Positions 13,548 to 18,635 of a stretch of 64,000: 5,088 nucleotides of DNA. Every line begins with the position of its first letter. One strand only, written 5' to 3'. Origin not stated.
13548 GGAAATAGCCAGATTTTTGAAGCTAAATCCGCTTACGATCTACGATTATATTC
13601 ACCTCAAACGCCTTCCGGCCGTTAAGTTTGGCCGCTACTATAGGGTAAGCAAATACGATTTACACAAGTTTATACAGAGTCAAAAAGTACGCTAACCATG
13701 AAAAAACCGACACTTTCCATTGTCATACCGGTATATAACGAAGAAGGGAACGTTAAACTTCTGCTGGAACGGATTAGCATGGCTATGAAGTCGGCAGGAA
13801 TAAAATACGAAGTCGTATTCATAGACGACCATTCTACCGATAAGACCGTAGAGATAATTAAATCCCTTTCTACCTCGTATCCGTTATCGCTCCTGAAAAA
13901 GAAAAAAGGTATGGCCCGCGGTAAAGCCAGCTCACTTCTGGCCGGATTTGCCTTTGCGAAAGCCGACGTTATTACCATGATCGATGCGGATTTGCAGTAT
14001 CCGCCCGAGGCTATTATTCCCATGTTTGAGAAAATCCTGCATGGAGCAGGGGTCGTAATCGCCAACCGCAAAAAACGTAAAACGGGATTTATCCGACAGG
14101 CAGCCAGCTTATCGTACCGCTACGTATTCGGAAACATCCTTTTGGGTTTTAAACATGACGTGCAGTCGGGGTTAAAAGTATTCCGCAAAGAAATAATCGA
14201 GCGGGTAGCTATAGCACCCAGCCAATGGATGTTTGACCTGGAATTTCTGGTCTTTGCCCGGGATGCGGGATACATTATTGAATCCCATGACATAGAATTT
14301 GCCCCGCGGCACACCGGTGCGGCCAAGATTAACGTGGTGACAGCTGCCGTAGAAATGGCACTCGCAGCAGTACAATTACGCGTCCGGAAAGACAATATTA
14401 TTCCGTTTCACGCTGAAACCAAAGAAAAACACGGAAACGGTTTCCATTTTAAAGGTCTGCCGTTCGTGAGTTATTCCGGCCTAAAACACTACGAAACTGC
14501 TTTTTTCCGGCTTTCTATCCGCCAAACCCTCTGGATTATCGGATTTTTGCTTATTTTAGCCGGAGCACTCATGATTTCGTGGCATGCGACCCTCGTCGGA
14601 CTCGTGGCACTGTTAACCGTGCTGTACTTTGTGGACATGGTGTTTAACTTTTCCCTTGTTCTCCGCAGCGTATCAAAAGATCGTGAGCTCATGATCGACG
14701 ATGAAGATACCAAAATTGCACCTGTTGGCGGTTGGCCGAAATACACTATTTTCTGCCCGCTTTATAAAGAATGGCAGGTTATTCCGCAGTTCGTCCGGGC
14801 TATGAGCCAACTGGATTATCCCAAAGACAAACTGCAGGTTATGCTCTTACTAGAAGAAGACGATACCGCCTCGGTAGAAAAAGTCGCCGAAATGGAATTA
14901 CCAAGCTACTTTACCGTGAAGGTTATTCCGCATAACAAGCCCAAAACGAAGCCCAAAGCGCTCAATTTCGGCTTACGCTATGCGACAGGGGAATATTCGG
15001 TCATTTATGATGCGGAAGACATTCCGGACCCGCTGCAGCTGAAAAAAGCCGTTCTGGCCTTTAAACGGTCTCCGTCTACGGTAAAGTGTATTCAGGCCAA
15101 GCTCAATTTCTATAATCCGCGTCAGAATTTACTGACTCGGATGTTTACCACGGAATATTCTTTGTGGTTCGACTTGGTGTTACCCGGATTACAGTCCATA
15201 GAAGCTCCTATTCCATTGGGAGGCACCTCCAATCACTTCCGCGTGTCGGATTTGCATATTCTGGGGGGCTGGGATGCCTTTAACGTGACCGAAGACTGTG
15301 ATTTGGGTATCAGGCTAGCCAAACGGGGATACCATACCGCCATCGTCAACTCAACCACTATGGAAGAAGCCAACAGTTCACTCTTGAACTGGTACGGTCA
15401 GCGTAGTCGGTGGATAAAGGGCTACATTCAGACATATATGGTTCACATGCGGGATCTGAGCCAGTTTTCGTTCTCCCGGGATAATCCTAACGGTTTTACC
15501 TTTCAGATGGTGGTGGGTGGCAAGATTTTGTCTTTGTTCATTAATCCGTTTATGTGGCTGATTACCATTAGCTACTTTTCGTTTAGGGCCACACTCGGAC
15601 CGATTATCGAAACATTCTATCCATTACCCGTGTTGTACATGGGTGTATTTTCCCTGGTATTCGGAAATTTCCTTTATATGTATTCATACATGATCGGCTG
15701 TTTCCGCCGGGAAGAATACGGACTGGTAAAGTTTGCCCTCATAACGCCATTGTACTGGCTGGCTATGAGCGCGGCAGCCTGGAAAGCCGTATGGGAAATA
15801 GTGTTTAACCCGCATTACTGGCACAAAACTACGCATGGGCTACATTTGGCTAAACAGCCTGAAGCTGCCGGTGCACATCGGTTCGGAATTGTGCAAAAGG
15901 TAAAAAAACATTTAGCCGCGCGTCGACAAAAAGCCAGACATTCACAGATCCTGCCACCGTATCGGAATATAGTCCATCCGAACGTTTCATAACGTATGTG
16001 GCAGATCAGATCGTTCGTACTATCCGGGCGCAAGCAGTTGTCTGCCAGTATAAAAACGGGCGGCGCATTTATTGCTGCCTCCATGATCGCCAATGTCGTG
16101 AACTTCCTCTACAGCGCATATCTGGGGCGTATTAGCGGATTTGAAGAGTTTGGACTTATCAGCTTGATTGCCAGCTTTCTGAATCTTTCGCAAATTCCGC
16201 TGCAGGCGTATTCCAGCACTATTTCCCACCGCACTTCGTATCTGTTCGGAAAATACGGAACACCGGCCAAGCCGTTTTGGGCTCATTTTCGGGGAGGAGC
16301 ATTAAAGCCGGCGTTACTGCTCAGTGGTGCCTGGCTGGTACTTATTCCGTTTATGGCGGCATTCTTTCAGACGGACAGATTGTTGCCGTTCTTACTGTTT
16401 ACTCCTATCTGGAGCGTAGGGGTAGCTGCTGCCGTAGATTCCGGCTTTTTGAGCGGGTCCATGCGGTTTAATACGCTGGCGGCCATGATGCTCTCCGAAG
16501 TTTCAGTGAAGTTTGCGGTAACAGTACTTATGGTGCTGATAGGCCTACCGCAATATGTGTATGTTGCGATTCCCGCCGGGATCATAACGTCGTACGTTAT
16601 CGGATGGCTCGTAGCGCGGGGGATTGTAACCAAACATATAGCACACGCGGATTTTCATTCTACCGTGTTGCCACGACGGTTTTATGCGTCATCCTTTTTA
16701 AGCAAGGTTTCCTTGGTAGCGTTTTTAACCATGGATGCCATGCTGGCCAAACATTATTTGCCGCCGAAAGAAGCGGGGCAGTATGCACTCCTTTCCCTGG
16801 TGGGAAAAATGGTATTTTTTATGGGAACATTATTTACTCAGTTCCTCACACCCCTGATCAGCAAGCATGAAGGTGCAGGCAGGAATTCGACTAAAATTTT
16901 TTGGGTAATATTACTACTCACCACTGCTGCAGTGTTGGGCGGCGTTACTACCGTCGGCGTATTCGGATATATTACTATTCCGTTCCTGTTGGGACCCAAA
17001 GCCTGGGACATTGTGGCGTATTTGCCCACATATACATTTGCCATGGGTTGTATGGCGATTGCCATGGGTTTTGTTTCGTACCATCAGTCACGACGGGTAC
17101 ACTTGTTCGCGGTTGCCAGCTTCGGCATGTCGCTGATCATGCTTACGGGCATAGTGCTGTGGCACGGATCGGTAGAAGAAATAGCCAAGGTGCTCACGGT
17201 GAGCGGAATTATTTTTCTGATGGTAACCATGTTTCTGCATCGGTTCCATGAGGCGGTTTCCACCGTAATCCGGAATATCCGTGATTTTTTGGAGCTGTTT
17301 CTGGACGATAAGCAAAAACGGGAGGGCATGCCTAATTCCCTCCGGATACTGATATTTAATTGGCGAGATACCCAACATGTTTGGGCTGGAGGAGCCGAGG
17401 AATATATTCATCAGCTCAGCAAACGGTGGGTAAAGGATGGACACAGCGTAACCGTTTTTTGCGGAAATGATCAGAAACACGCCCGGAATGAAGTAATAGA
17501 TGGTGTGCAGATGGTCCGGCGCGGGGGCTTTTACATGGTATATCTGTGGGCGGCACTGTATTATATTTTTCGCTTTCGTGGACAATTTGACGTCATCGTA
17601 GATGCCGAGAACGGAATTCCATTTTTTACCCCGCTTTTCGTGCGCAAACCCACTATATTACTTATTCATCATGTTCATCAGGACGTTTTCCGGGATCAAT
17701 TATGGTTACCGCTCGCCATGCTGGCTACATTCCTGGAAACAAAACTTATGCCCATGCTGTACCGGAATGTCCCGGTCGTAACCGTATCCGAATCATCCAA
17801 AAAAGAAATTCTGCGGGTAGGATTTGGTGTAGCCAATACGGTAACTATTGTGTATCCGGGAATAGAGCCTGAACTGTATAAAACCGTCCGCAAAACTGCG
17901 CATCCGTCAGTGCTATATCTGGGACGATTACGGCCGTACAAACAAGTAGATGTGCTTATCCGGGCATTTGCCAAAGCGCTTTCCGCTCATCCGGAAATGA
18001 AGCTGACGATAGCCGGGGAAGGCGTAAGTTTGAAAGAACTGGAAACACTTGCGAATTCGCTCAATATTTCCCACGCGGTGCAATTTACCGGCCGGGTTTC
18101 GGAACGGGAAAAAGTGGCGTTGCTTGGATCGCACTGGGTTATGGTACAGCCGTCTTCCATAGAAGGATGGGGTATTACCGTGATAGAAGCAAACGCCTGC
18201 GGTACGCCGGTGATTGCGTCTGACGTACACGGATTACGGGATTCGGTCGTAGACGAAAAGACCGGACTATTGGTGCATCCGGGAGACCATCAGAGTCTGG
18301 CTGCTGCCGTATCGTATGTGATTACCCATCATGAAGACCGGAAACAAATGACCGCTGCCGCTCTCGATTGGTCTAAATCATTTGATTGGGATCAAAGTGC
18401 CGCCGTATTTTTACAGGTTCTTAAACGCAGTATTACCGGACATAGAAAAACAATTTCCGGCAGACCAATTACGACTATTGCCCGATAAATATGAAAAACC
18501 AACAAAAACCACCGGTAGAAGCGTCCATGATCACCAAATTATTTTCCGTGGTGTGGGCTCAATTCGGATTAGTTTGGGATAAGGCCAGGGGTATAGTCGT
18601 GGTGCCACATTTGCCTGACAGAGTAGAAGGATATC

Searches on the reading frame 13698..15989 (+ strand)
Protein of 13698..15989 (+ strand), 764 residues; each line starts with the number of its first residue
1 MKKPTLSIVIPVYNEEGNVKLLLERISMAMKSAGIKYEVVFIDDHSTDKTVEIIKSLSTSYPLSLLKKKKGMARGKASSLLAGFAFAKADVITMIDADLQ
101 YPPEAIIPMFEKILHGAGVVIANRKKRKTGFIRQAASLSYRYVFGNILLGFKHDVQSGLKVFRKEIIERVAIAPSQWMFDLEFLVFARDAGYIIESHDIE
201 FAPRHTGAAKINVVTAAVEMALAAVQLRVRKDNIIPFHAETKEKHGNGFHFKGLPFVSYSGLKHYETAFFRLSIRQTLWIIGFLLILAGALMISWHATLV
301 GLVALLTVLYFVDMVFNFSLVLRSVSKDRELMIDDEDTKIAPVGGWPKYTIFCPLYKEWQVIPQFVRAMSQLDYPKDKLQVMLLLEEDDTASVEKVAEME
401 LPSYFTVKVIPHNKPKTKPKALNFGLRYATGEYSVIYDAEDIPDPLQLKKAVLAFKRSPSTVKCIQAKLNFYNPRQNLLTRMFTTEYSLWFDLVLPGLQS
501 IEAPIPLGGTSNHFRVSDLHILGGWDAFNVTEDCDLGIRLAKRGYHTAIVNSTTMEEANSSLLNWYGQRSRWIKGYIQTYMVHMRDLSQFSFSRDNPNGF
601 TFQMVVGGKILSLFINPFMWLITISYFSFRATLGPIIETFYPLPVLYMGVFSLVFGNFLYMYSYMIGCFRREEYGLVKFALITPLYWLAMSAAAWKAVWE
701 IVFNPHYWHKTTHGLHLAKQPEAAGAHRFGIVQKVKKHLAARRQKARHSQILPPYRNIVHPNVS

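Call 6: search_protein_families(library=pfam, proteins=[window:13698-15989:+], max_evalue=0.01)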
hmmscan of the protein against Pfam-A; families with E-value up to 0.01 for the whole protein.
window:13698-15989:+ (764 aa): 5 families
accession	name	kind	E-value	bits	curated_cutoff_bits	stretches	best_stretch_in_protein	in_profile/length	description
PF00535.33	Glycos_transf_2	-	8.6e-41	140.1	23.3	2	7-169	1-166/168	Glycosyl transferase family 2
PF13641.12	Glyco_tranf_2_3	-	1.4e-27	97.7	27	2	347-575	1-230/230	Glycosyltransferase like family 2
PF13632.12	Glyco_trans_2_3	-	1.5e-21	77.6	27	1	435-651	3-183/198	Glycosyl transferase family group 2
PF10111.15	Glyco_tranf_2_2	-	3.3e-11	43.6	27.3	1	7-104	1-97/276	Glycosyltransferase like family 2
PF13506.12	Glyco_transf_21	-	1.7e-07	31.3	21.7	0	501-573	96-173/174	Glycosyl transferase family 21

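Call 7: search_protein_families(library=ncbifam, proteins=[window:13698-15989:+], max_evalue=0.01)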
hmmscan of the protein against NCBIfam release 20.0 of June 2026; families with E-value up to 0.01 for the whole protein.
window:13698-15989:+ (764 aa): 23 families
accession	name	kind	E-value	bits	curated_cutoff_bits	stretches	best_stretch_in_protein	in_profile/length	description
TIGR03937.1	PgaC_IcaA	equivalog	1.5e-31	109.8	422.3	2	335-666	33-353/407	poly-beta-1,6-N-acetyl-D-glucosamine synthase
TIGR03030.1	CelA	equivalog_domain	4.6e-25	87.7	699.1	1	296-582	86-383/714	UDP-forming cellulose synthase catalytic subunit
NF047588.1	GlcsyltransPgfSStrep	equivalog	1.4e-23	83.6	500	1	6-170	3-167/308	glycosyltransferase PgfS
NF007986.1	PRK10714.1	equivalog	1.5e-23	83.3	529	1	6-174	8-176/316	undecaprenyl-phosphate 4-deoxy-4-formamido-L-arabinose transferase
NF008558.0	PRK11498.1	equivalog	6.9e-20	70.6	992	1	345-582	271-507/872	UDP-forming cellulose synthase catalytic subunit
TIGR03111.1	glyc2_xrt_Gpos1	hypoth_equivalog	4.5e-19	68.6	363.95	2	338-688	40-394/439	TIGR03111 family XrtG-associated glycosyltransferase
TIGR03965.1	mycofact_glyco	equivalog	1.5e-17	63.7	280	2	346-548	73-271/467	mycofactocin biosynthesis glycosyltransferase MftF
TIGR04283.1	glyco_like_mftF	equivalog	4.6e-17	62.3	182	1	6-112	1-95/221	TIGR04283 family arsenosugar biosynthesis glycosyltransferase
NF041875.1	EPS_EpsD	equivalog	7.4e-15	55.2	370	1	6-106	1-97/325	exopolysaccharide biosynthesis glycosyltransferase EpsD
NF007482.0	PRK10073.1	equivalog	1.3e-13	50.7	423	1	3-104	5-101/334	glycosyltransferase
NF041865.1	EpsU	equivalog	3.2e-12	46.2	700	1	343-581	35-270/394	exopolysaccharide biosynthesis GT2 family glycosyltransferase EpsU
NF053846.1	glyco_with_XrtP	equivalog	3.3e-12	45.8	520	1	500-711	217-435/440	XrtP-associated glycosyltransferase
TIGR04182.1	glyco_TIGR04182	equivalog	5e-12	45.8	325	1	7-228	3-218/293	S-layer glycoprotein N-glycosyltransferase AglJ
NF010496.0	PRK13915.1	equivalog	6.3e-11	41.9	262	1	4-108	31-136/307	glucosyl-3-phosphoglycerate synthase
NF038302.1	EPS_HpsE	equivalog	2.5e-10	39.8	300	1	6-98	3-96/307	hormogonium polysaccharide biosynthesis glycosyltransferase HpsE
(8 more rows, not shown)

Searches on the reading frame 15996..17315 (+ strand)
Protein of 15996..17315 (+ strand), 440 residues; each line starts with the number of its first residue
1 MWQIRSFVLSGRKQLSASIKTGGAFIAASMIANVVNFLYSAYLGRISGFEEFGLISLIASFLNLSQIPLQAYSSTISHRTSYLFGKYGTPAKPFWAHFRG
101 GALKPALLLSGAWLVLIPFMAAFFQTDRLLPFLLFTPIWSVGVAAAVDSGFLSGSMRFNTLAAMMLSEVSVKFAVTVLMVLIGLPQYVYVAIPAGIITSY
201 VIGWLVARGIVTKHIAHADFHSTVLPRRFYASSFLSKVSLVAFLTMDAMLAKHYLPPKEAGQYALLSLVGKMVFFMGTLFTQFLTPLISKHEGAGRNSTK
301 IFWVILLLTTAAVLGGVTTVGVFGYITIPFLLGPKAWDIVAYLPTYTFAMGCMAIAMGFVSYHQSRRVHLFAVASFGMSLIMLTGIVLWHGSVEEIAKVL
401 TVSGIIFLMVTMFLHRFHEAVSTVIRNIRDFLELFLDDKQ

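Call 63: search_solved_structures(query=A3, max_evalue=10, show_alignments=0)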
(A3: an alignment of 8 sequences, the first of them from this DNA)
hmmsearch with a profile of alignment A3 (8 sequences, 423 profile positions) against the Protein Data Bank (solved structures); distinct sequences matched with E-value up to 10: 3.
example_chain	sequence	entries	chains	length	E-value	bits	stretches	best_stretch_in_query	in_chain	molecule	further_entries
6tpg_A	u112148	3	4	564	0.014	17.7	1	263-368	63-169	Orexin receptor type 2,GlgA glycogen synthase,Hypocretin receptor-2 | Orexin receptor type 2,GlgA glycogen synthase,Orexin receptor type 2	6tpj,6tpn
7sr8_R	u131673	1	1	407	0.045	16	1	263-365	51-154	Hypocretin receptor type 2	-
7sqo_R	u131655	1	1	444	0.052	15.8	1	263-365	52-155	Orexin receptor type 2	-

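Call 71: predict_structure(alignment_id=A3)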
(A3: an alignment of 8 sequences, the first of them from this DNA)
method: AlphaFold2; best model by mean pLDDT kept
length: 440 residues; sequences in the alignment: 8
mean_pLDDT: 83.9   pTM: 0.83
mean pLDDT of the five models: 83.9, 81.2, 81.0, 80.4, 78.6
residues with pLDDT >= 90: 167; 70-90: 221; 50-70: 34; < 50: 18
segments of 3 or more residues with pLDDT < 50: 1-15
pLDDT, mean of each block of 10 residues (from residue 1): 39 53 79 79 69 69 80 93 87 85 86 86 75 75 89 90 88 85 77 85 85 52 79 92 85 86 89 89 93 91 93 93 89 86 94 96 94 94 93 93 96 93 87 80
secondary structure, 60 per line:
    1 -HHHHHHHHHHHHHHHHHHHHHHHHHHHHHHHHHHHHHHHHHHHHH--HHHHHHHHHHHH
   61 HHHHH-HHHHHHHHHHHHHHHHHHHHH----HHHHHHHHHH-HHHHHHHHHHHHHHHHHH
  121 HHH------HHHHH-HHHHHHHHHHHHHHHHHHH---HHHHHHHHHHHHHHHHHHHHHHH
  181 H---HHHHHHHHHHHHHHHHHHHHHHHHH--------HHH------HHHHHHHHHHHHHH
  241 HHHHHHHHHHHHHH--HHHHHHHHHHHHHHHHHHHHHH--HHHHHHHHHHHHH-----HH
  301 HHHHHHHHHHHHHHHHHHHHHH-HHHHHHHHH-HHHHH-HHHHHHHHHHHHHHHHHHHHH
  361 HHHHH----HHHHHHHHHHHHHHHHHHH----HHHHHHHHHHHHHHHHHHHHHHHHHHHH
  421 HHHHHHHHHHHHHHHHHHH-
elements in order: H2-46 H49-65 H67-87 H92-101 H103-123 H130-134 H136-154 H158-181 H185-209 H227-254 H257-278 H281-293 H299-322 H324-332 H334-338 H340-365 H370-388 H393-439

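Call 75: fold_search(model_id=the predicted structure, library=pdb)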
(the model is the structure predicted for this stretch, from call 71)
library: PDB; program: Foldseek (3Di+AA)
matches with E <= 10: 369; with E <= 0.001: 48
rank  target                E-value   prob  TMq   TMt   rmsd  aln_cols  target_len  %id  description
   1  6hfb_B                4.1e-06  1.00  0.56  0.55   7.7       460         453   14  Outward-facing conformation of a multidrug resistance MATE family transporter of the MOP superfamily. (released 2019-06-12)
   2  6hfb_D                4.6e-06  1.00  0.69  0.67   5.3       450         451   13  Outward-facing conformation of a multidrug resistance MATE family transporter of the MOP superfamily. (released 2019-06-12)
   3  7dqk_A                5.0e-06  1.00  0.66  0.62   5.9       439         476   11  A nicotine MATE transporter, Nicotiana tabacum MATE2 (NtMATE2) (released 2021-06-09)
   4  5yck                  5.9e-06  1.00  0.68  0.66   5.7       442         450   12  Crystal structure of a MATE family protein derived from Camelina sativa at 2.3 angstrom (released 2017-09-27)
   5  4z3n                  6.4e-06  1.00  0.64  0.65   6.2       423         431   12  Crystal structure of the MATE transporter ClbM (released 2016-01-13)
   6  7dqk_B                6.9e-06  1.00  0.72  0.67   5.3       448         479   11  A nicotine MATE transporter, Nicotiana tabacum MATE2 (NtMATE2) (released 2021-06-09)
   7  3vvr_A                6.9e-06  1.00  0.66  0.66   5.9       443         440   12  Crystal structure of MATE in complex with MaD5 (released 2013-04-03)
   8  6gwh                  7.8e-06  1.00  0.62  0.62   6.6       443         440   11  Outward-facing conformation of a multidrug resistance MATE family transporter of the MOP superfamily. (released 2019-06-05)
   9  5xjj                  8.5e-06  1.00  0.68  0.67   5.6       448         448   12  Crystal structure of a MATE family protein (released 2017-09-20)
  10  6hfb_C                8.9e-06  1.00  0.60  0.59   7.1       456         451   13  Outward-facing conformation of a multidrug resistance MATE family transporter of the MOP superfamily. (released 2019-06-12)
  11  4mlb_A                9.2e-06  1.00  0.67  0.65   5.9       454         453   11  Reverse polarity of binding pocket suggests different function of a MOP superfamily transporter from Pyrococcus furios (released 2013-09-25)
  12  4mlb_B                1.1e-05  1.00  0.62  0.61   6.5       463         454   13  Reverse polarity of binding pocket suggests different function of a MOP superfamily transporter from Pyrococcus furios (released 2013-09-25)
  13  5y50                  1.2e-05  1.00  0.64  0.63   5.9       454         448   12  Crystal structure of eukaryotic MATE transporter AtDTX14 (released 2017-12-06)
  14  9g95_A                1.4e-05  1.00  0.62  0.65   6.2       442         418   13  Lipid III flippase WzxE with NB10 nanobody in outward-facing conformation at 2.7552 A (released 2025-01-22)
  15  3vvn                  1.5e-05  1.00  0.60  0.60   6.8       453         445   11  Crystal structure of MATE in the straight conformation (released 2013-04-03)
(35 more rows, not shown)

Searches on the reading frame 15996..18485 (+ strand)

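Call 6: search_protein_families(library=pfam, proteins=[window:15996-18485:+], max_evalue=0.01)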
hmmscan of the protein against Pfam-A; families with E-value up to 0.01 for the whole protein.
window:15996-18485:+ (830 aa): 6 families
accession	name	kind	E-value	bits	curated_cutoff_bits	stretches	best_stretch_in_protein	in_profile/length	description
PF00534.26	Glycos_transf_1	-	1.7e-43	148.6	26.4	1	633-789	12-169/172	Glycosyl transferases group 1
PF13692.12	Glyco_trans_1_4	-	1.9e-33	116.2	27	1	637-777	2-141/142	Glycosyl transferases group 1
PF13439.12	Glyco_transf_4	-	1.1e-15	58.5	28.5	1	465-626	2-169/170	Glycosyltransferase Family 4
PF20706.3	GT4-conflict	-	1.5e-14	54.2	26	1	607-803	163-383/385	Family 4 Glycosyltransferase in conflict systems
PF13579.12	Glyco_trans_4_4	-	2.1e-09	38.3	29.7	1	465-620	1-156/158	Glycosyl transferase 4-like domain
PF13524.12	Glyco_trans_1_2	-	3.4e-08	34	25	1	656-803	3-140/144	Glycosyl transferase-like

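Call 7: search_protein_families(library=ncbifam, proteins=[window:15996-18485:+], max_evalue=0.01)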
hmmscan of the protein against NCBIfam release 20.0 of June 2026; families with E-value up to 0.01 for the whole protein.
window:15996-18485:+ (830 aa): 44 families (the best 25 are shown)
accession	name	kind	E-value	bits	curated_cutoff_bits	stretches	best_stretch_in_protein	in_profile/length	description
TIGR03449.1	mycothiol_MshA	equivalog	1.3e-32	113.2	462.5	1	637-811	221-402/406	D-inositol-3-phosphate glycosyltransferase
TIGR03088.1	stp2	hypoth_equivalog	1.4e-25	90.1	409.05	1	636-811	194-372/374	TIGR03088 family PEP-CTERM/XrtA system glycosyltransferase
NF041876.1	EPS_EpsE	equivalog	3.7e-24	85.7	400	1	628-802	206-386/389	exopolysaccharide biosynthesis GT4 family glycosyltransferase EpsE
NF041010.1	glycosy_Agl16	equivalog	5.4e-23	81.4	575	1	465-807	15-346/352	glycosylation protein Agl16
TIGR03999.1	thiol_BshA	equivalog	1.3e-22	80.2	273.7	1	595-807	149-368/375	N-acetyl-alpha-D-glucosaminyl L-malate synthase BshA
TIGR04047.1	MSMEG_0565_glyc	hypoth_equivalog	4.2e-22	78.8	259.85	1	631-808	188-370/373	MSMEG_0565 family glycosyltransferase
NF046085.1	XrtY_assoc_Gly1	equivalog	1.7e-20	73.2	400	1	631-796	204-368/387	XrtY-associated glycosyltransferase XYAG1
TIGR04063.1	stp3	hypoth_equivalog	2.3e-20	72.9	442.05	1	636-811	213-394/397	TIGR04063 family PEP-CTERM/XrtA system glycosyltransferase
TIGR02149.1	glgA_Coryne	subfamily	7.2e-20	71.5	302.4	1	594-808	148-386/391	glycogen synthase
NF038229.1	Glyco4_Geo_Pelo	equivalog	1.1e-17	64.1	400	1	594-810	113-334/338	GPMC system family 4 glycosyltransferase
NF047880.1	glyco_SdgA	exception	2e-17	63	800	1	634-799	313-477/488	serine-aspartate repeat adhesin O-glycosyltransferase SdgA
NF038295.1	EPS_HpsP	equivalog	2.4e-17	63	550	1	633-809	204-384/388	hormogonium polysaccharide biosynthesis glycosyltransferase HpsP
NF050063.1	ProtGlycPglJ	equivalog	3.2e-17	62.8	500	1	576-806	129-360/363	N-acetylgalactosamine-N,N'-diacetylbacillosaminyl-diphospho-undecaprenol 4-alpha-N-acetylgalactosaminyltransferase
TIGR02095.1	glgA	subfamily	1e-16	60.7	328.45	1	635-811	293-476/477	glycogen/starch synthase, ADP-glucose type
TIGR04157.1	glyco_rSAM_CFB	subfamily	2.6e-15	56.4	400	1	639-761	230-349/406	TIGR04157 family glycosyltransferase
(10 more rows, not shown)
